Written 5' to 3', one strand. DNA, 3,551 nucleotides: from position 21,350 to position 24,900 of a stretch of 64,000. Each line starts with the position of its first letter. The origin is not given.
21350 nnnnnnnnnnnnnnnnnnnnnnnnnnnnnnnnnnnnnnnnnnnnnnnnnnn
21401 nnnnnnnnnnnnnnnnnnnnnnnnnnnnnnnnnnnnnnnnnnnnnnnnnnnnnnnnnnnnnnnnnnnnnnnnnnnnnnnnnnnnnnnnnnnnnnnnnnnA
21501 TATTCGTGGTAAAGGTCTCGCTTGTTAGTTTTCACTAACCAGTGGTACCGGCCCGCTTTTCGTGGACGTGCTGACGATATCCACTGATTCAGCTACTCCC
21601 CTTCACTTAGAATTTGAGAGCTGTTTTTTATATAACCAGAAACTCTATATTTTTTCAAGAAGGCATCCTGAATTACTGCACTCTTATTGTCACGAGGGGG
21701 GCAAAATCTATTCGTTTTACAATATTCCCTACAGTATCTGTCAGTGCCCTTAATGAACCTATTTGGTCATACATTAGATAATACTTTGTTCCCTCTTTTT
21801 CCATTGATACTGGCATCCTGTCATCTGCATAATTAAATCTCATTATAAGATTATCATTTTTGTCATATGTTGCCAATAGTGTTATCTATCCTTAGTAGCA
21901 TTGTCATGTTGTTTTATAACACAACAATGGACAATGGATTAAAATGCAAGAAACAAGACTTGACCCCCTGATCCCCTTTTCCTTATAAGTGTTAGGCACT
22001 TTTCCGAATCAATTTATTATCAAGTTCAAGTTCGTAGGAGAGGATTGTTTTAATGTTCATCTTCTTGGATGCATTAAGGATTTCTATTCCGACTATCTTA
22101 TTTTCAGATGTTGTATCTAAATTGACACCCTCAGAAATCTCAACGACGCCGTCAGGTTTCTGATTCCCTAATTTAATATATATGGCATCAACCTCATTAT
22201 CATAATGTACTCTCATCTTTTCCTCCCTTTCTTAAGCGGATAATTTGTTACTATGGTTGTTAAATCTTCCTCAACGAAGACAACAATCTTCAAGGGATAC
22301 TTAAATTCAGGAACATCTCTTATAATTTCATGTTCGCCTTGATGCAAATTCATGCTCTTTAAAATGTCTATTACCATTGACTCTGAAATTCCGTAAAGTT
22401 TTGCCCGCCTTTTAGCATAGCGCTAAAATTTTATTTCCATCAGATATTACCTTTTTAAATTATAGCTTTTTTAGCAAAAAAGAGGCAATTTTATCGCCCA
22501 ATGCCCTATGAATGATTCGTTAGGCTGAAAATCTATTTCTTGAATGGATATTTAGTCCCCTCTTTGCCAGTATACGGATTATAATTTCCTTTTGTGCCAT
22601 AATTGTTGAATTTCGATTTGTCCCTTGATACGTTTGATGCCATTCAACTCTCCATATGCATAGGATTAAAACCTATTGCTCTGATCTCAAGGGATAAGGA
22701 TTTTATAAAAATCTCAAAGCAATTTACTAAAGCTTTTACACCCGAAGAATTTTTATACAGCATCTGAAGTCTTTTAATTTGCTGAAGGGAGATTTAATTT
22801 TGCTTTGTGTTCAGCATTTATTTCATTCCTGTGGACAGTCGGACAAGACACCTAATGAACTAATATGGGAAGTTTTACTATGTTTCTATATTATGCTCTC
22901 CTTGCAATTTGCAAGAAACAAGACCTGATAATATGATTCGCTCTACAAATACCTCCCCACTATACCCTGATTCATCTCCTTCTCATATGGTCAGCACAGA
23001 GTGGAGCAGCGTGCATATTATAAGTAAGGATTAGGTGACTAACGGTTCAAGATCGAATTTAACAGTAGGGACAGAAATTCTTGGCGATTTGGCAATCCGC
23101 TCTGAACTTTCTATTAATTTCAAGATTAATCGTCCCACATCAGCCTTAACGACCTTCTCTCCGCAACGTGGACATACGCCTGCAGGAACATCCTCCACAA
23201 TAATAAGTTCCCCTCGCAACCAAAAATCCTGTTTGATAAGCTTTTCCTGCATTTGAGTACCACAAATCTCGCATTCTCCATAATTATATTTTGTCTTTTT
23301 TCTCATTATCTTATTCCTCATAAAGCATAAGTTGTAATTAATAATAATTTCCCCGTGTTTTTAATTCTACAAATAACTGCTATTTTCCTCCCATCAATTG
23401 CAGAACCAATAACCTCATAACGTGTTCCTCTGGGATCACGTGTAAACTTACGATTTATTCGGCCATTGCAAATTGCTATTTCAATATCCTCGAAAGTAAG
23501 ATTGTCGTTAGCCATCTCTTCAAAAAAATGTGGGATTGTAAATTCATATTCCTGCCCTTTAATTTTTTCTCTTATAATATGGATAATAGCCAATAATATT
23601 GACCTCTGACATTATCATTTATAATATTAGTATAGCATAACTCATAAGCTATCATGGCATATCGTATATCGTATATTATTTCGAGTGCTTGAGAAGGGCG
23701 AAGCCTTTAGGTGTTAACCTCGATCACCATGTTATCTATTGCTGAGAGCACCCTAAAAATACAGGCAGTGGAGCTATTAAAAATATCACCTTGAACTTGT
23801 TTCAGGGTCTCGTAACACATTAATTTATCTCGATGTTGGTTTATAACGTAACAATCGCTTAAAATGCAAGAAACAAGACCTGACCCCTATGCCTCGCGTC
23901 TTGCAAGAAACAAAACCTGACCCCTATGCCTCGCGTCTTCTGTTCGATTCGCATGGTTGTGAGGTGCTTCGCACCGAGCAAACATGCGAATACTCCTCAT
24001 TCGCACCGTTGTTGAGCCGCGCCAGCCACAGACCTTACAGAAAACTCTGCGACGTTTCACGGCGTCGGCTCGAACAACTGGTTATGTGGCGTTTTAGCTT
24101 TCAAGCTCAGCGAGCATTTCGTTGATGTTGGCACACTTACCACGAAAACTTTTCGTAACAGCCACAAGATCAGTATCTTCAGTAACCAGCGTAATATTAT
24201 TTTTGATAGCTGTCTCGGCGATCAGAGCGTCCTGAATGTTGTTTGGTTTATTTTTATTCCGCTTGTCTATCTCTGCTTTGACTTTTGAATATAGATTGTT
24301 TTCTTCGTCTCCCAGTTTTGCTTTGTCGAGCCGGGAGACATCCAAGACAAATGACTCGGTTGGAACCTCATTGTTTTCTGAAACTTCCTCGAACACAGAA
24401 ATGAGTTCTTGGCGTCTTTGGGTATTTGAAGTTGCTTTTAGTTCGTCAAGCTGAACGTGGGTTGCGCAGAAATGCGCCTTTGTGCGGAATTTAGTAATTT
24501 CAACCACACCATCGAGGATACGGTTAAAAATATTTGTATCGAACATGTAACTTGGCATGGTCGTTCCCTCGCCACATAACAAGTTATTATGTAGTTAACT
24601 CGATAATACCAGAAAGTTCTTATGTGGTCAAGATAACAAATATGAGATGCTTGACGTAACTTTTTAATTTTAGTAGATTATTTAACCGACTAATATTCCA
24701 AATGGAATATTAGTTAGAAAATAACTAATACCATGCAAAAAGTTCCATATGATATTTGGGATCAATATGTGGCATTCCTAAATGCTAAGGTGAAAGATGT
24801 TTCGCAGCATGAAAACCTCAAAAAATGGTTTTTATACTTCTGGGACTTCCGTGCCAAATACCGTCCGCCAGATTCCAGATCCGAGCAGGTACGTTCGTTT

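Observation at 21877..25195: Fossil integron-like platform: truncated divergent integrase, attC-like hairpins and toxin-rich cassettes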

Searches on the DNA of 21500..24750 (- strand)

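Call 47: search_with_rna_model(model_id=R1, source=window, start=21500, end=24750, filters=off, max_evalue=10, show_alignments=6)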
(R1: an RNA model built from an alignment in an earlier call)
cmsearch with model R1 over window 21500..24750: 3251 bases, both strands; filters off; matches with E-value up to 10: 8.
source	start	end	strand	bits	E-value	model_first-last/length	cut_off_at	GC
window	22850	22896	-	8.9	0.51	1-48/48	no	0.28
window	24688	24715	+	8.8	0.55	1-48/48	no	0.25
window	24574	24592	-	5.7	3.6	1-48/48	no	0.21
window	22496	22525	-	5.4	4.3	1-48/48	no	0.5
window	22726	22758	-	4.8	6.3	1-48/48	no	0.3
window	22410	22428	+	4.7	6.6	1-48/48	no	0.32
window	23013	23036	+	4.2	8.9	1-48/48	no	0.29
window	24574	24592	+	4.2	8.9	1-48/48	no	0.21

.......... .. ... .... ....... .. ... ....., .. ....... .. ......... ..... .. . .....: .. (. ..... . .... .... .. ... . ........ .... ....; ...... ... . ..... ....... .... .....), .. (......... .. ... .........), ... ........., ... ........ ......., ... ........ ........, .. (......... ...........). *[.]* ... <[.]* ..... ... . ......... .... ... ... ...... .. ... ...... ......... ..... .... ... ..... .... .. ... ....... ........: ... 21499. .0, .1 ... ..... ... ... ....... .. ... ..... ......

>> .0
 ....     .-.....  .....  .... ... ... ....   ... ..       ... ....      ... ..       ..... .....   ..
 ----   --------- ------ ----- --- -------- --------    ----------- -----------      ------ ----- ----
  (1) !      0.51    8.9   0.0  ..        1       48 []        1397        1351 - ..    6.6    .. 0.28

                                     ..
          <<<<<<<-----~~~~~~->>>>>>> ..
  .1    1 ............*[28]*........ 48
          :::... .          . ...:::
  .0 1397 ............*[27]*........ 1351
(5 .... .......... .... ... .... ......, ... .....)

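Call 53: search_with_rna_model(model_id=R2, source=window, start=21500, end=24750, filters=off, max_evalue=10, show_alignments=0)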
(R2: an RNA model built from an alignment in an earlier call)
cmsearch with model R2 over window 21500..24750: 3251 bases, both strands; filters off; matches with E-value up to 10: 9.
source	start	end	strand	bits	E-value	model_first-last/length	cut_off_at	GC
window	24011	24075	-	19.6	0.00057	13-47/60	no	0.6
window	22489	22525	-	13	0.026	1-60/60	no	0.43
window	24680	24719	-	7.5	0.65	1-60/60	no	0.25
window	21914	21997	-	5.6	2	1-60/60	no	0.38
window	24688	24715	+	5.5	2.1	1-60/60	no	0.25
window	22496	22525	+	5.3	2.4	1-60/60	no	0.5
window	22850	22896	-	4.2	4.5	1-60/60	no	0.28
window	23018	23036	+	3.6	6.2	1-60/60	no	0.26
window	24574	24590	+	2.9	9.3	1-60/60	no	0.18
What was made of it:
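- A weak full-model hit lies at 22489-22525: 13 bits, E 0.026 in the local search (call 53).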

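Call 82: search_with_rna_model(model_id=R2, sources=[L215, L217, L218, L219, L220, L224, L225], filters=off, max_evalue=5)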
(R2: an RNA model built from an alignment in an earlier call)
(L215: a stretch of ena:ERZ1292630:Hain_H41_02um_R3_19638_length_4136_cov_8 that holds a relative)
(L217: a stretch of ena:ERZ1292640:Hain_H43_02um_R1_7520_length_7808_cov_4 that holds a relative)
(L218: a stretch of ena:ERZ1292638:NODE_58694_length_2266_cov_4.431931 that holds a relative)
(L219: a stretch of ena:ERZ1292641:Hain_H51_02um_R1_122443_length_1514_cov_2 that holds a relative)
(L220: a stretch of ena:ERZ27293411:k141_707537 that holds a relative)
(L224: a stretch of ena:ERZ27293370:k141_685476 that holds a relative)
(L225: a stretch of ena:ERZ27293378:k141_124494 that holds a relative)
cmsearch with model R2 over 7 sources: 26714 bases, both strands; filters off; matches with E-value up to 5: 0.
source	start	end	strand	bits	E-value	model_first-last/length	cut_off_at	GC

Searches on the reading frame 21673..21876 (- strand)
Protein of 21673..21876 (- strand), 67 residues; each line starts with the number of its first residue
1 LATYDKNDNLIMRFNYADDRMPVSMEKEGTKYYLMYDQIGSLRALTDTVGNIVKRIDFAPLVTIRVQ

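Call 3: search_protein_families(library=pfam, proteins=[window:21673-21876:-], max_evalue=0.1)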
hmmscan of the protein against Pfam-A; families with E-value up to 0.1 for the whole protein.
window:21673-21876:- (67 aa): 0 families

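Call 76: search_protein_families(library=ncbifam, proteins=[window:21676-21876:-], max_evalue=1)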
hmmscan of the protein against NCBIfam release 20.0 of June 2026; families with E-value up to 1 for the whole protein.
seq(67 aa): 1 family
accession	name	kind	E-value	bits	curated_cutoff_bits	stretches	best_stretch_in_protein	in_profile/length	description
TIGR01741.1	staph_tand_hypo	subfamily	0.017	15.2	82.05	1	3-50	103-149/157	TIGR01741 family protein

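Call 77: search_protein_families(library=pfam, proteins=[window:21676-21876:-], max_evalue=1)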
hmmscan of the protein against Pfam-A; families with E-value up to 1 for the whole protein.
seq(67 aa): 0 families
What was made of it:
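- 21673..21876 (-): 67-aa ORF that resembles an Rhs core fragment. This identity is not verified. No Pfam or NCBIfam hit (calls 3, 76, 77).
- Checked: The second 'DUF4258 with a stop' and the 'Rhs fragment' gave no HMM hit (calls 76, 77).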

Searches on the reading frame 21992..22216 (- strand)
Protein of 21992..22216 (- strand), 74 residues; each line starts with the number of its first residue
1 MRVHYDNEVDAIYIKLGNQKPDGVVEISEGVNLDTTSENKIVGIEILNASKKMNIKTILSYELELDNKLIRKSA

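Call 3: search_protein_families(library=pfam, proteins=[window:21992-22216:-], max_evalue=0.1)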
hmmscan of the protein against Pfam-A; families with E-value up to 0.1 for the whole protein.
window:21992-22216:- (74 aa): 2 families
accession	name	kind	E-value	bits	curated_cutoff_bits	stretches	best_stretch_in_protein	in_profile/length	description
PF10049.14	DUF2283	-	3.3e-15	56.4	23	1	2-50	1-49/49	Protein of unknown function (DUF2283)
PF14794.11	DUF4479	-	0.076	13.3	25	0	35-57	19-41/71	Domain of unknown function (DUF4479)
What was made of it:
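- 21992..22450 (-): DUF2283 gene (21992-22216), preceded by a short toxin-like ORF with an in-frame stop. DUF2283, 56.4 bits (call 3).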

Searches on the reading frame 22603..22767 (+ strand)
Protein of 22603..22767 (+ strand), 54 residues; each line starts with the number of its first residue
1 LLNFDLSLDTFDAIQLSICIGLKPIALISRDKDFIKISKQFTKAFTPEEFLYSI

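Call 3: search_protein_families(library=pfam, proteins=[window:22603-22767:+], max_evalue=0.1)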
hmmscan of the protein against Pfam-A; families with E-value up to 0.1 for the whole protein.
window:22603-22767:+ (54 aa): 1 family
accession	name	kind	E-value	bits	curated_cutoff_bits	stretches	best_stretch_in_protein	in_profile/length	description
PF01850.27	PIN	-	0.055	14.5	23.6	1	7-39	88-119/120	PIN domain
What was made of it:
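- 22603..22767 (+): C-terminal PIN fragment on the opposite strand. PF01850, E 0.055, profile positions 88-119 (call 3).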

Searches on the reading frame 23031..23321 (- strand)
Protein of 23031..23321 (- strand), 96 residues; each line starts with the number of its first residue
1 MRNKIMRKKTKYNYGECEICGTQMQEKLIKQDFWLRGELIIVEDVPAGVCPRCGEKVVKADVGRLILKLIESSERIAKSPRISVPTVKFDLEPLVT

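Call 3: search_protein_families(library=pfam, proteins=[window:23031-23321:-], max_evalue=0.1)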
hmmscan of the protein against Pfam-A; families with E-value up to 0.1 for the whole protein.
window:23031-23321:- (96 aa): 13 families
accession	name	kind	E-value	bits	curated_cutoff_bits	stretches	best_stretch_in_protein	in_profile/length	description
PF15731.11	MqsA_antitoxin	-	0.00014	22.4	30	1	16-72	2-59/131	Antitoxin component of bacterial toxin-antitoxin system, MqsA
PF25207.1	DUF7837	-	0.00077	19.9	27.8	1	46-62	4-20/47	Domain of unknown function (DUF7837)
PF23455.1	DUF7129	-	0.0058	16.8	30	0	47-59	27-39/45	Domain of unknown function (DUF7129)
PF12773.13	DZR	-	0.01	16.4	27.3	1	16-57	14-34/45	Double zinc ribbon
PF18439.7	zf_UBZ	-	0.011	15.8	25.6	0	49-57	4-12/32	Ubiquitin-Binding Zinc Finger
PF14149.11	YhfH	-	0.021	15.1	27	0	43-57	9-23/37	YhfH-like protein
PF24458.1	DUF7573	-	0.037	14.4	30.2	0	48-58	12-22/39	Domain of unknown function (DUF7573)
PF18930.5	DUF5679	-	0.055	14.1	27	0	5-24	17-37/40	Domain of unknown function (DUF5679)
PF08271.17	Zn_Ribbon_TF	-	0.068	13.2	29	0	49-56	21-28/43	TFIIB zinc-binding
PF14169.11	YdjO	-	0.072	13.3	27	0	6-27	30-52/59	Cold-inducible protein YdjO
PF01396.24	Zn_ribbon_Top1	-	0.081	13.2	32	0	48-59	2-13/39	Topoisomerase DNA binding C4 zinc finger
PF13248.11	Zn_ribbon_3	-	0.081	12.9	27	0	50-61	5-15/26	zinc-ribbon domain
PF01155.25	HypA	-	0.083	13.4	28.9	0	15-64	71-103/112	Hydrogenase/urease nickel incorporation, metallochaperone, hypA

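Call 76: search_protein_families(library=ncbifam, proteins=[window:23031-23321:-], max_evalue=1)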
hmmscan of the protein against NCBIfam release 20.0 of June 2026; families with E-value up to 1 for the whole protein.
window:23031-23321:- (96 aa): 6 families
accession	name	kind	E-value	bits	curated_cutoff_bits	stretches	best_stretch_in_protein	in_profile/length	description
TIGR03831.1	YgiT_finger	domain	6.7e-14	51.9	20.2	1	17-61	1-46/46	YgiT-type zinc finger protein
TIGR03830.1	CxxCG_CxxCG_HTH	subfamily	5.4e-06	26.2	61.8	1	17-70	1-54/127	type II TA system antitoxin MqsA family protein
NF033497.1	rubre_like_arch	subfamily_domain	0.00037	20.1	32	1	41-56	11-25/34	rubrerythrin-like domain-containing protein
NF009145.0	PRK12496.1-2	equivalog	0.05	13.3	223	1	10-30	145-165/167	hypothetical protein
NF041913.1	HVO_2142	equivalog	0.063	13.2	90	1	42-57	6-21/48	HVO_2142 family zinc finger protein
TIGR02605.1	CxxC_CxxC_SSSS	subfamily_domain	0.071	13.2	31.3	0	45-59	24-39/52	FmdB family zinc ribbon protein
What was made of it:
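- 23031..23642 (-): Free-standing DUF4258 toxin / YgiT-type zinc-finger antitoxin module with its own ~50-nt upstream region. It is not a cassette. Pfam and NCBIfam hits (calls 3, 76).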
